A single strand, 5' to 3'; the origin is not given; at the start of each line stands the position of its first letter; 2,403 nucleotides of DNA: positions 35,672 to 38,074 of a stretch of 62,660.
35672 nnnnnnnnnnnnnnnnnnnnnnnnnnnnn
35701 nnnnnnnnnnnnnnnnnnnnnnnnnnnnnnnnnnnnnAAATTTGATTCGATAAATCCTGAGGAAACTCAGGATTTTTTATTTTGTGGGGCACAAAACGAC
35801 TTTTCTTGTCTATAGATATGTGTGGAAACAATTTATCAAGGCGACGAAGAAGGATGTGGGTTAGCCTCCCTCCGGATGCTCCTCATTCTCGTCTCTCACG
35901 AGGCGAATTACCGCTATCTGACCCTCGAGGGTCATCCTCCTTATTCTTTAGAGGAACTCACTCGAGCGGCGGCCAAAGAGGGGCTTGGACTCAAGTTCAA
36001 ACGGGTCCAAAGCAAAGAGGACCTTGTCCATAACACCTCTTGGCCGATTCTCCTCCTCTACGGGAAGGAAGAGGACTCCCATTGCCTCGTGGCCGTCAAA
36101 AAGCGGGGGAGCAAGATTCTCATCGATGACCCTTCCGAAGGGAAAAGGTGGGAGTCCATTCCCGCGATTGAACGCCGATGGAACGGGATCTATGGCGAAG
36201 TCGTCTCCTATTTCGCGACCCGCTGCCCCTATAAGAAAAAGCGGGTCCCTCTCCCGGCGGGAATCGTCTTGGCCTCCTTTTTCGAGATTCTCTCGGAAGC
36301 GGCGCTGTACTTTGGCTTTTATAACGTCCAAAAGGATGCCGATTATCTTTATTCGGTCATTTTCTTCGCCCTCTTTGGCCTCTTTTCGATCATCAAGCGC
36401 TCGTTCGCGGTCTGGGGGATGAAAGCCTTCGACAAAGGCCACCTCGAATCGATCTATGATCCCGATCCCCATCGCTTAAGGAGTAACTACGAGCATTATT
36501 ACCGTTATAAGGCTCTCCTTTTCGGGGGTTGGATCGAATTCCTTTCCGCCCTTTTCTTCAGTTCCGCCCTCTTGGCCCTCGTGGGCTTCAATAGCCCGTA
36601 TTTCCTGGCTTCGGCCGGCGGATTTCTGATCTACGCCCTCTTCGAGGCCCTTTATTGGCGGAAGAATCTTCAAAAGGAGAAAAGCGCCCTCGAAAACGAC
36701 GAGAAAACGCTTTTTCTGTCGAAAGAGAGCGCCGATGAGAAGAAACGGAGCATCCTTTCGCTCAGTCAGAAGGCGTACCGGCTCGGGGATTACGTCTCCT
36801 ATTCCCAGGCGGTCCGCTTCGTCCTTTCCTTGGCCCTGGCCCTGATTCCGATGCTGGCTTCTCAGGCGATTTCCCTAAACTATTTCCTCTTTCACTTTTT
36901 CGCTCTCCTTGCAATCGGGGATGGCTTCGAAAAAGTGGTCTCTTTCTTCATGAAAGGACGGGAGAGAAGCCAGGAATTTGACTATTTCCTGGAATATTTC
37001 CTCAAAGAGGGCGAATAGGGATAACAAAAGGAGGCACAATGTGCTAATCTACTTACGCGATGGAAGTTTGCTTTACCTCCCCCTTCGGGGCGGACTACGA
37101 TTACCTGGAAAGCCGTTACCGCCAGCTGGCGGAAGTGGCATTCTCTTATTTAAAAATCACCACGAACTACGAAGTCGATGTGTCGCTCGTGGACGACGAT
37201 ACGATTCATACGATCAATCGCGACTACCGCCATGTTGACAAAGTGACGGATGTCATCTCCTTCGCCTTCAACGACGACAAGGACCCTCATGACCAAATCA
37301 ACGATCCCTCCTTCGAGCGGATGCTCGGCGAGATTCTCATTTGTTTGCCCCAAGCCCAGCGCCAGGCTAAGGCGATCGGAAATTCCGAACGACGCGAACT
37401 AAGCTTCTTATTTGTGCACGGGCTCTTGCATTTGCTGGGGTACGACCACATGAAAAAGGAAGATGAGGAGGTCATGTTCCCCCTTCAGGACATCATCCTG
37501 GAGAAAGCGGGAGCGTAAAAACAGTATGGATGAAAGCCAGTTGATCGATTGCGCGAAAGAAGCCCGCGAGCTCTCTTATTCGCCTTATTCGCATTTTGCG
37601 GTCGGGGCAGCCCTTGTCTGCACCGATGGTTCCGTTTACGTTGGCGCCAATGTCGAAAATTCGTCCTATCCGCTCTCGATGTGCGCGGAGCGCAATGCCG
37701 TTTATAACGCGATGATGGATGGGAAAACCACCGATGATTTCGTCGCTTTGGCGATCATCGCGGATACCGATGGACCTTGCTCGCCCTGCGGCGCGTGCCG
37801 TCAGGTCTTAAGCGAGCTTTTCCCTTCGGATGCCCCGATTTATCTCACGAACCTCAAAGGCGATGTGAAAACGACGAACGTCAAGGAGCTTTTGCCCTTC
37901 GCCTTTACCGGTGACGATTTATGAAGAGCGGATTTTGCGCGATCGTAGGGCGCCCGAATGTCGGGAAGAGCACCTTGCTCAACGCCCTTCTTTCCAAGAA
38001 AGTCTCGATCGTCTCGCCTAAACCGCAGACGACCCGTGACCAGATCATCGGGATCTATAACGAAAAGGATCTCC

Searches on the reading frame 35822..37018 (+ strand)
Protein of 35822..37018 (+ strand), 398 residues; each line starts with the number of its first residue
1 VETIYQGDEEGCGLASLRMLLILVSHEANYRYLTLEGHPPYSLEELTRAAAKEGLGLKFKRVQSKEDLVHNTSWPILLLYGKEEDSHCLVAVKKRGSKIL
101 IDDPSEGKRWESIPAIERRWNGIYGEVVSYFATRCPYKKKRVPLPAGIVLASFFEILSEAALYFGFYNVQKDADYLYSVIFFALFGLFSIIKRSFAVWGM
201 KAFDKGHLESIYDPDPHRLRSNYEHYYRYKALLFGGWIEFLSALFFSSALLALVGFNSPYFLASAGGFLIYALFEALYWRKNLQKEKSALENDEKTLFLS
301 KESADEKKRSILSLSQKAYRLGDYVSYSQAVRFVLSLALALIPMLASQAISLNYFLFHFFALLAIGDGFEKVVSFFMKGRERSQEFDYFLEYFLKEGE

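Call 9: search_protein_families(library=pfam, proteins=[window:35822-37018:+])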
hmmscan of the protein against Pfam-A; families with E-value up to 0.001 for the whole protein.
window:35822-37018:+ (398 aa): 1 family
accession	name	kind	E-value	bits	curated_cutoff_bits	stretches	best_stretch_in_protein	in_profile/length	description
PF03412.21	Peptidase_C39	-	1.1e-11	45.2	22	1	3-123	4-124/133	Peptidase C39 family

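Call 41: find_homologous_proteins(query=window:35822-37018:+, max_evalue=1e-10)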
Query window:35822-37018:+ (398 aa): 38 proteins with E <= 1e-10 among 8000 candidates.
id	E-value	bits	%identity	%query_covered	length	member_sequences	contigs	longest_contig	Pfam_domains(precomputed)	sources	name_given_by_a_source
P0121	8.9e-261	883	99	100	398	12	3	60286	PF03412.22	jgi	jgi:uncharacterized membrane protein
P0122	1.5e-199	681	76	100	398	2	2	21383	PF03412.22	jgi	jgi:hypothetical protein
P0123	1.2e-181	622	70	99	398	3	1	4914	PF03412.22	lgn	-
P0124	9.0e-179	613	68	99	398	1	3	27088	PF03412.22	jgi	jgi:hypothetical protein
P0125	2.4e-177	608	69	99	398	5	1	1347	PF03412.22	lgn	-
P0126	4.4e-177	607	69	99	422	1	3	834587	PF03412.22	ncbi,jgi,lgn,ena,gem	ncbi:MAG: cysteine peptidase family C39 domain-containing protein [Bacilli bacterium]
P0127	8.7e-176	603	69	99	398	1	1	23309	PF03412.22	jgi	jgi:hypothetical protein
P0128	6.3e-175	600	67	99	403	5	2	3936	PF03412.22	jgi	jgi:predicted double-glycine peptidase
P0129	9.0e-175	599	66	99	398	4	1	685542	PF03412.22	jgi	-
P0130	5.0e-173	594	67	99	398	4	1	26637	PF03412.22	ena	-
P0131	1.4e-164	566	66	95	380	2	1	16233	PF03412.22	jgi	jgi:hypothetical protein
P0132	8.0e-155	534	63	95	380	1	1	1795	PF03412.22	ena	-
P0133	6.0e-153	528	77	77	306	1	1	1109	PF03412.22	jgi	jgi:hypothetical protein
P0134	1.1e-121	425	49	98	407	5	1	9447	PF03412.22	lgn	-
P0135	2.7e-116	407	47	99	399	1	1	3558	PF03412.22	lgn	-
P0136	9.9e-116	405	49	98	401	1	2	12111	PF03412.22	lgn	-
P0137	2.1e-114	401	51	99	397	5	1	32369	PF03412.22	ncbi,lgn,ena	-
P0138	4.0e-114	400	49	100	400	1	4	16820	PF03412.22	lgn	-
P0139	1.4e-108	382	46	99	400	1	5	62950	PF03412.22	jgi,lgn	jgi:hypothetical protein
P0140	2.6e-106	374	46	100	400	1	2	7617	PF03412.22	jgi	jgi:hypothetical protein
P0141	4.2e-106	373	47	99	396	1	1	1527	PF03412.22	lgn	-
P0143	1.4e-105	372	46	99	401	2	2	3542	PF03412.22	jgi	jgi:hypothetical protein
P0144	1.4e-89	319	42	100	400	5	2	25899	PF03412.22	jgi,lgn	jgi:hypothetical protein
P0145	1.8e-85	306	41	98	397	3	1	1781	PF03412.22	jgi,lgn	jgi:hypothetical protein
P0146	9.4e-79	283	39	99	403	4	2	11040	PF03412.22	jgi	jgi:predicted double-glycine peptidase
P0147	2.8e-77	279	36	99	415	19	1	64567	PF03412.22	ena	-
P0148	1.6e-76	276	37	100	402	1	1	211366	PF03412.22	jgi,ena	-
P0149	4.1e-74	268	37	99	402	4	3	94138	PF03412.22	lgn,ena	-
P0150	4.5e-74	268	36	99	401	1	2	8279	PF03412.22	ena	-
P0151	6.2e-74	268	36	99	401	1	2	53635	PF03412.22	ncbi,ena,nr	ncbi:MAG: hypothetical protein IKQ78_02560 [Bacilli bacterium]|nr:hypothetical protein [Bacilli bact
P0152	1.2e-73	267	36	99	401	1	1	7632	PF03412.22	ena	-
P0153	2.9e-73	265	36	99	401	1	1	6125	PF03412.22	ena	-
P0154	8.5e-73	264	34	99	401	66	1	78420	PF03412.22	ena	-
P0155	1.3e-72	263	36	100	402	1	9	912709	PF03412.22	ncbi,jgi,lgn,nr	ncbi:MAG: cysteine peptidase family C39 domain-containing protein [Bacilli bacterium]|jgi:hypothetic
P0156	4.3e-72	261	36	99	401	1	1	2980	PF03412.22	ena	-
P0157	9.8e-72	260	34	99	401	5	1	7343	PF03412.22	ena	-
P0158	2.2e-69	253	34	99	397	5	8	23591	PF03412.22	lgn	-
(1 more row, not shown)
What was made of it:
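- On PCAT (peptidase-containing ABC transporter): All 38 homologues are 380-424 aa (call 41).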

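Call 42: find_encoding_contigs(protein=P0129, flank=10000, max_places=2)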
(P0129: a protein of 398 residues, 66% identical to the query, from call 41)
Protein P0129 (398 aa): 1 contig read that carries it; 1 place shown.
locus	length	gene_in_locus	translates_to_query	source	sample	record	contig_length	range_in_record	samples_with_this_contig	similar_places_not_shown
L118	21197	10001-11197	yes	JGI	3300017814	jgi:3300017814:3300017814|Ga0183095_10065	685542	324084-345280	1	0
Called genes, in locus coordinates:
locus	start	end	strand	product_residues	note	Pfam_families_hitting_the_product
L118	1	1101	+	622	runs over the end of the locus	PF00012:HSP70, PF06723:MreB_Mbl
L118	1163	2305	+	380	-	PF00226:DnaJ, PF01556:DnaJ_C, PF00684:DnaJ_CXXCXGXG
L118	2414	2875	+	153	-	PF00383:dCMP_cyt_deam_1, PF14437:MafB19-deam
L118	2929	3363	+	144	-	PF05154:TM2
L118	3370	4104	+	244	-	PF20260:PUA_4, PF04452:Methyltrans_RNA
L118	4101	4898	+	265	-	-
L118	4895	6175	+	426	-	PF00919:UPF0004, PF04055:Radical_SAM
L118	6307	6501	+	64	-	PF01783:Ribosomal_L32p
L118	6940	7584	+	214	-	PF01791:DeoC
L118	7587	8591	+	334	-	PF13579:Glyco_trans_4_4 (weak), PF13439:Glyco_transf_4, PF00534:Glycos_transf_1, PF13692:Glyco_trans_1_4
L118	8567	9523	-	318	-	PF00535:Glycos_transf_2, PF13641:Glyco_tranf_2_3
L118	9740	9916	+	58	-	PF01165:Ribosomal_S21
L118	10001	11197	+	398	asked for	PF03412:Peptidase_C39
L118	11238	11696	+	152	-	PF02130:YbeY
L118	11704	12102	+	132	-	PF00383:dCMP_cyt_deam_1, PF08211:dCMP_cyt_deam_2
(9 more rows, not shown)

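Call 43: find_encoding_contigs(protein=P0122, flank=10000, max_places=2)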
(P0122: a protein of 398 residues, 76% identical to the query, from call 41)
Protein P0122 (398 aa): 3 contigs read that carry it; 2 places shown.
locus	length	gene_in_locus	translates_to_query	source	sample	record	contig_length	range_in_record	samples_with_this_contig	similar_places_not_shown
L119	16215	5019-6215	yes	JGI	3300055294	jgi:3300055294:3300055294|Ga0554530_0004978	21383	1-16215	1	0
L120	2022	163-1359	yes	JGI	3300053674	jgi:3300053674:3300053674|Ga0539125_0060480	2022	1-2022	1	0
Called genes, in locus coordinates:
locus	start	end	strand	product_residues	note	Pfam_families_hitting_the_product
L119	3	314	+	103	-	?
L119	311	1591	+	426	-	PF00919:UPF0004, PF04055:Radical_SAM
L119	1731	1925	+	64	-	PF01783:Ribosomal_L32p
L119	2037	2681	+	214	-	PF01791:DeoC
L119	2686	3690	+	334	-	PF13579:Glyco_trans_4_4 (weak), PF13439:Glyco_transf_4, PF00534:Glycos_transf_1, PF13692:Glyco_trans_1_4 (weak)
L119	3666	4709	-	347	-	PF00535:Glycos_transf_2, PF10111:Glyco_tranf_2_2 (faint), PF13641:Glyco_tranf_2_3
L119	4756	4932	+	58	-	PF01165:Ribosomal_S21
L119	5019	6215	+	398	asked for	PF03412:Peptidase_C39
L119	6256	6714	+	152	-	PF02130:YbeY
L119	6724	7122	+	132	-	PF00383:dCMP_cyt_deam_1, PF08211:dCMP_cyt_deam_2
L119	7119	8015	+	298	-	PF00009:GTP_EFTU (weak), PF00350:Dynamin_N (faint), PF01926:MMR_HSR1, PF02421:FeoB_N, PF02492:cobW (faint), PF03193:RsgA_GTPase (faint), PF04548:AIG1 (weak), PF07650:KH_2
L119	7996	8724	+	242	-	PF11967:RecO_N, PF02565:RecO_C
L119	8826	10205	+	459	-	PF28494:GlyRS_ins_1 (faint), PF00587:tRNA-synt_2b, PF03129:HGTP_anticodon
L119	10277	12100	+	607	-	PF01807:Zn_ribbon_DnaG, PF08275:DNAG_N, PF01751:Toprim (weak), PF13155:Toprim_2, PF13362:Toprim_3 (weak), PF13662:Toprim_4, PF10410:DnaB_bind (weak)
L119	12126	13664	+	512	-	PF00140:Sigma70_r1_2, PF04542:Sigma70_r2, PF04539:Sigma70_r3, PF04545:Sigma70_r4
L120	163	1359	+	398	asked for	PF03412:Peptidase_C39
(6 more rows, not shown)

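Call 44: find_encoding_contigs(protein=P0124, flank=10000, max_places=2)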
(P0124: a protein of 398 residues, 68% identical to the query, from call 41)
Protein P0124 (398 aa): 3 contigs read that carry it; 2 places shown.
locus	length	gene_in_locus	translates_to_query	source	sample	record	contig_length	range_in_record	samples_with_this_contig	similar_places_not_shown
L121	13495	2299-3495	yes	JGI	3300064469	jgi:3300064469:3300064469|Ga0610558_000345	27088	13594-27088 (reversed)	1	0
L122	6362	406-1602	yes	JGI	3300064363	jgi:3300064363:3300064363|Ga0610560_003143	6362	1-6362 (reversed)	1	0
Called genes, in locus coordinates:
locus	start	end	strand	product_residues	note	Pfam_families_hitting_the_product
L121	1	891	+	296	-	?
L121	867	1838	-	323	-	PF00535:Glycos_transf_2, PF13641:Glyco_tranf_2_3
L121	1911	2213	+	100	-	PF01165:Ribosomal_S21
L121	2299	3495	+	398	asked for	PF03412:Peptidase_C39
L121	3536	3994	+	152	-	PF02130:YbeY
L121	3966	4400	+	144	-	PF08211:dCMP_cyt_deam_2, PF00383:dCMP_cyt_deam_1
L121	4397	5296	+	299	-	PF00350:Dynamin_N (faint), PF01926:MMR_HSR1, PF02421:FeoB_N, PF02492:cobW (faint), PF03193:RsgA_GTPase (faint), PF04548:AIG1, PF00009:GTP_EFTU (weak), PF07650:KH_2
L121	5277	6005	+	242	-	PF11967:RecO_N, PF02565:RecO_C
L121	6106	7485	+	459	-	PF28494:GlyRS_ins_1 (faint), PF00587:tRNA-synt_2b, PF03129:HGTP_anticodon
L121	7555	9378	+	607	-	PF01807:Zn_ribbon_DnaG, PF08275:DNAG_N, PF01751:Toprim (weak), PF13155:Toprim_2, PF13362:Toprim_3 (weak), PF13662:Toprim_4, PF10410:DnaB_bind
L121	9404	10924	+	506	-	PF03979:Sigma70_r1_1 (weak), PF00140:Sigma70_r1_2, PF04542:Sigma70_r2, PF04539:Sigma70_r3, PF04545:Sigma70_r4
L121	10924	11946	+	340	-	PF00140:Sigma70_r1_2, PF04542:Sigma70_r2, PF04539:Sigma70_r3, PF04545:Sigma70_r4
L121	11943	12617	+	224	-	PF12847:Methyltransf_18, PF04816:TrmK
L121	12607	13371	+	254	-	PF01784:DUF34_NIF3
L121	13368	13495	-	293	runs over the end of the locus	PF02401:LYTB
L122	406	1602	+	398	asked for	PF03412:Peptidase_C39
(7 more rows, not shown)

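Call 45: find_encoding_contigs(protein=P0139, flank=10000, max_places=2)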
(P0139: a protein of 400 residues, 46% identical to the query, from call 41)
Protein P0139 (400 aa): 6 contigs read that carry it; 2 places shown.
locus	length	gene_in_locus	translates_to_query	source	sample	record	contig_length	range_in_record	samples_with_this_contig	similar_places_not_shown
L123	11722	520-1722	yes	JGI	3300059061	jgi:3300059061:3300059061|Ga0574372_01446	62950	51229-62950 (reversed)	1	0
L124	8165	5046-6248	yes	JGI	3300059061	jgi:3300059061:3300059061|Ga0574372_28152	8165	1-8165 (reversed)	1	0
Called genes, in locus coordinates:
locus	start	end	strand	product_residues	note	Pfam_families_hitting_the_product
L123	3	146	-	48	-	?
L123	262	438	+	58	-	PF01165:Ribosomal_S21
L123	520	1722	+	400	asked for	PF03412:Peptidase_C39 (weak)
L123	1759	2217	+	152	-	PF02130:YbeY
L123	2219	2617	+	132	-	PF00383:dCMP_cyt_deam_1, PF08211:dCMP_cyt_deam_2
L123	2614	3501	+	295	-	PF00350:Dynamin_N (faint), PF01926:MMR_HSR1, PF02421:FeoB_N, PF04548:AIG1, PF10662:PduV-EutP (weak), PF00009:GTP_EFTU (weak), PF02492:cobW (weak), PF07650:KH_2, +1 more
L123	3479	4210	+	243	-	PF11967:RecO_N, PF02565:RecO_C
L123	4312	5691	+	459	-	PF28494:GlyRS_ins_1 (faint), PF00587:tRNA-synt_2b, PF03129:HGTP_anticodon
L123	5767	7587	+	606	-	PF01807:Zn_ribbon_DnaG, PF08275:DNAG_N, PF01751:Toprim (weak), PF13155:Toprim_2, PF13662:Toprim_4, PF10410:DnaB_bind (weak)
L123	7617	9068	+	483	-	PF00140:Sigma70_r1_2, PF04542:Sigma70_r2, PF04539:Sigma70_r3, PF04545:Sigma70_r4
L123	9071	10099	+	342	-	PF00140:Sigma70_r1_2, PF04542:Sigma70_r2, PF04539:Sigma70_r3, PF04545:Sigma70_r4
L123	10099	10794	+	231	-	PF12847:Methyltransf_18, PF04816:TrmK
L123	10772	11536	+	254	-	PF01784:DUF34_NIF3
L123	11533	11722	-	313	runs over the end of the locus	PF02401:LYTB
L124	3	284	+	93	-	?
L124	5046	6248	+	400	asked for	PF03412:Peptidase_C39 (weak)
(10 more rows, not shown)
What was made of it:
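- Closest known: PCAT1 / ComA peptidase-containing ABC exporters. Different: It is confined to this lineage and always lies between rpsU and ybeY (calls 41-45).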

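Call 73: search_protein_families(library=padloc, max_evalue=0.01, proteins=[window:35822-37018:+])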
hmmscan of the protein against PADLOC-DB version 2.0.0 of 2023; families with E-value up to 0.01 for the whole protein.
window:35822-37018:+ (398 aa): 0 families

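Call 83: search_solved_structures(query=A1, max_evalue=0.01)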
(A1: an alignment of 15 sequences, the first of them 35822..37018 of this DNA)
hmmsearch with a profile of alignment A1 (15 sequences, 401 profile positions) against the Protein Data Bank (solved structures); distinct sequences matched with E-value up to 0.01: 8.
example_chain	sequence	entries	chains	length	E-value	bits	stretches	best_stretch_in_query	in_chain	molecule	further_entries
4s0f_A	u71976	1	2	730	2.9e-07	33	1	5-123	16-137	ABC-type bacteriocin transporter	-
4ry2_A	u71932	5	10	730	2.9e-07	33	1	5-123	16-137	ABC-type bacteriocin transporter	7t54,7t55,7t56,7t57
8vp3_A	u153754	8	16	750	3.2e-07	32.9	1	5-123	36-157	ABC-type bacteriocin transporter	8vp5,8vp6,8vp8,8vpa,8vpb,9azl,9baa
8vp9_A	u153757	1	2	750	7.4e-07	31.7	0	64-123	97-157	ABC-type bacteriocin transporter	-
6mpz_A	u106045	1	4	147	1e-06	31.2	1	4-124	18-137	Double Glycine Motif Protease domain from AMS/PCAT Transporter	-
6v9z_A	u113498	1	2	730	1.9e-06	30.3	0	63-123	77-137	ABC-type bacteriocin transporter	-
7n87_A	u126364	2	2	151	0.0016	20.7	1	50-123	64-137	ABC-type bacteriocin transporter | Peptidase C39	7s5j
9l5u_A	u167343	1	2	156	0.0042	19.3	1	3-123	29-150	DUF4150 domain-containing protein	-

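Call 88: predict_structure(alignment_id=A1)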
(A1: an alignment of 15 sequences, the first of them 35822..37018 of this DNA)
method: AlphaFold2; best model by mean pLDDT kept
length: 398 residues; sequences in the alignment: 15
mean_pLDDT: 84.4   pTM: 0.70
mean pLDDT of the five models: 84.4, 83.5, 81.7, 80.7, 75.0
residues with pLDDT >= 90: 149; 70-90: 212; 50-70: 29; < 50: 8
segments of 3 or more residues with pLDDT < 50: 1-3, 396-398
pLDDT, mean of each block of 10 residues (from residue 1): 51 81 77 62 85 87 86 89 81 92 83 90 90 67 83 93 86 84 95 93 89 84 90 89 91 88 93 83 79 78 86 89 81 93 89 92 92 86 82 60
secondary structure, 60 per line:
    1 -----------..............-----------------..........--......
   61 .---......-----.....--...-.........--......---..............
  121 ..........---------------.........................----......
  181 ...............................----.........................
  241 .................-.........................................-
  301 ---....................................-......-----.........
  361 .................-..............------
elements in order: H12-25 H43-52 E55-61 H65-70 E76-80 E87-95 E98-103 E107-112 H113-119 E120-130 H146-170 H175-211 H216-257 H259-299 H304-339 H341-346 H352-377 H379-392

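Call 90: fold_search(model_id=the predicted structure, library=pdb)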
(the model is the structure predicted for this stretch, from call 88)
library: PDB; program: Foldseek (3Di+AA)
matches with E <= 10: 764; with E <= 0.001: 59
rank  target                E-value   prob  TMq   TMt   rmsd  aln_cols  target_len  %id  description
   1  6v9z_A                2.0e-13  1.00  0.72  0.43   6.2       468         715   13  Cryo-EM structure of PCAT1 bound to its CtA peptide substrate (released 2020-01-22)
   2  9azl_A                8.6e-13  1.00  0.69  0.42   6.4       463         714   14  Cryo-EM structure of the ABC transporter PCAT1 bound with MgADP class1 (released 2024-10-30)
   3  8vp5_B                1.0e-12  1.00  0.72  0.44   5.9       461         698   14  Cryo-EM structure of the ABC transporter PCAT1 bound with ADP and Substrate (released 2024-10-30)
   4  8vp5_A                1.5e-12  1.00  0.70  0.43   6.6       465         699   14  Cryo-EM structure of the ABC transporter PCAT1 bound with ADP and Substrate (released 2024-10-30)
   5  7t55_A                3.6e-12  1.00  0.71  0.42   6.2       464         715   14  Cryo-EM structure of PCAT1 in the inward-facing wide conformation under ATP turnover condition (released 2022-02-02)
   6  8vpb_A                7.9e-12  1.00  0.74  0.45   5.6       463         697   13  Cryo-EM structure of the ABC transporter PCAT1 bound with MgADP_Class_2 (released 2024-10-30)
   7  8vp6_A                1.1e-11  1.00  0.71  0.47   6.2       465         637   14  Cryo-EM structure of the ABC transporter PCAT1 bound with Mg_class_2 (released 2024-10-30)
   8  8vp6_B                1.3e-11  1.00  0.71  0.47   6.2       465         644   13  Cryo-EM structure of the ABC transporter PCAT1 bound with Mg_class_2 (released 2024-10-30)
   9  4ry2_A                6.1e-11  1.00  0.67  0.41   7.1       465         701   14  Crystal structure of the peptidase-containing ABC transporter PCAT1 (released 2015-07-22)
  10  8vp9_A                1.8e-10  1.00  0.73  0.46   5.6       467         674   13  Cryo-EM structure of the cysteine-free ABC transporter PCAT1 bound with ADP and Substrate (released 2024-10-30)
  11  8vp9_B                2.4e-10  1.00  0.71  0.45   6.4       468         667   14  Cryo-EM structure of the cysteine-free ABC transporter PCAT1 bound with ADP and Substrate (released 2024-10-30)
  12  4ry2_B                5.3e-10  1.00  0.69  0.42   6.5       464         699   13  Crystal structure of the peptidase-containing ABC transporter PCAT1 (released 2015-07-22)
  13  7t54_A                1.6e-09  1.00  0.54  0.35   8.2       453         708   15  Cryo-EM structure of ATP-bound PCAT1 in the outward-facing conformation (released 2022-02-02)
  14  7sgr_A                2.0e-09  1.00  0.38  0.24  22.2       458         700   14  Structure of hemolysin A secretion system HlyB/D complex (released 2022-09-14)
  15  8dck_A                1.7e-08  1.00  0.33  0.22  20.7       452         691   14  Structure of hemolysin A secretion system HlyB/D complex, ATP-bound (released 2022-09-14)
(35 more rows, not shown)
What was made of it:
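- On PCAT (peptidase-containing ABC transporter): Foldseek TM 0.72 over about 465 columns to PCAT1 chains (call 90), on a model of pLDDT 84 (call 88).
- Closest known: PCAT1 / ComA peptidase-containing ABC exporters. Same: The whole model (pLDDT 84) superposes on PCAT1 peptidase plus transmembrane domain (TM 0.72, E 2e-13; calls 88, 90). The peptidase domain also matches ComA (call 90).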

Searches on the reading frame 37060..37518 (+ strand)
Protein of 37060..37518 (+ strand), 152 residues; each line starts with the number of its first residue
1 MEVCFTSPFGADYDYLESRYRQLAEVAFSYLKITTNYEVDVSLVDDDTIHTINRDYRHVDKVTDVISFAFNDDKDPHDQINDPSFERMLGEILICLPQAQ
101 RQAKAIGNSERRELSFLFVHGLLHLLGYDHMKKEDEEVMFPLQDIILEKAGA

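Call 9: search_protein_families(library=pfam, proteins=[window:37060-37518:+])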
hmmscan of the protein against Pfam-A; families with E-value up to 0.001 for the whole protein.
window:37060-37518:+ (152 aa): 1 family
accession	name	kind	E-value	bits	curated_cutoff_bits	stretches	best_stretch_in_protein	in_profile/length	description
PF02130.23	YbeY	-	2.6e-42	144.2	25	1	17-149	8-128/129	Endoribonuclease YbeY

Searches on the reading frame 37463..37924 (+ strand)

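Call 9: search_protein_families(library=pfam, proteins=[window:37463-37924:+])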
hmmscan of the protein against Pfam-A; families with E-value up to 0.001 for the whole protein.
window:37463-37924:+ (153 aa): 3 families
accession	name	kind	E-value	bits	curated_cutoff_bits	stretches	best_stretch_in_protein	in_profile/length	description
PF00383.29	dCMP_cyt_deam_1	-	6e-18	65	25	1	24-119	4-93/102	Cytidine and deoxycytidylate deaminase zinc-binding region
PF08211.18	dCMP_cyt_deam_2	-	5.8e-13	49.6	25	1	20-103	37-120/130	Cytidine and deoxycytidylate deaminase zinc-binding region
PF14421.12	LmjF365940-deam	-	2.3e-05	24.7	27.1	0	11-85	29-88/218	LmjF365940 subfamily CDD/CDA-like deaminase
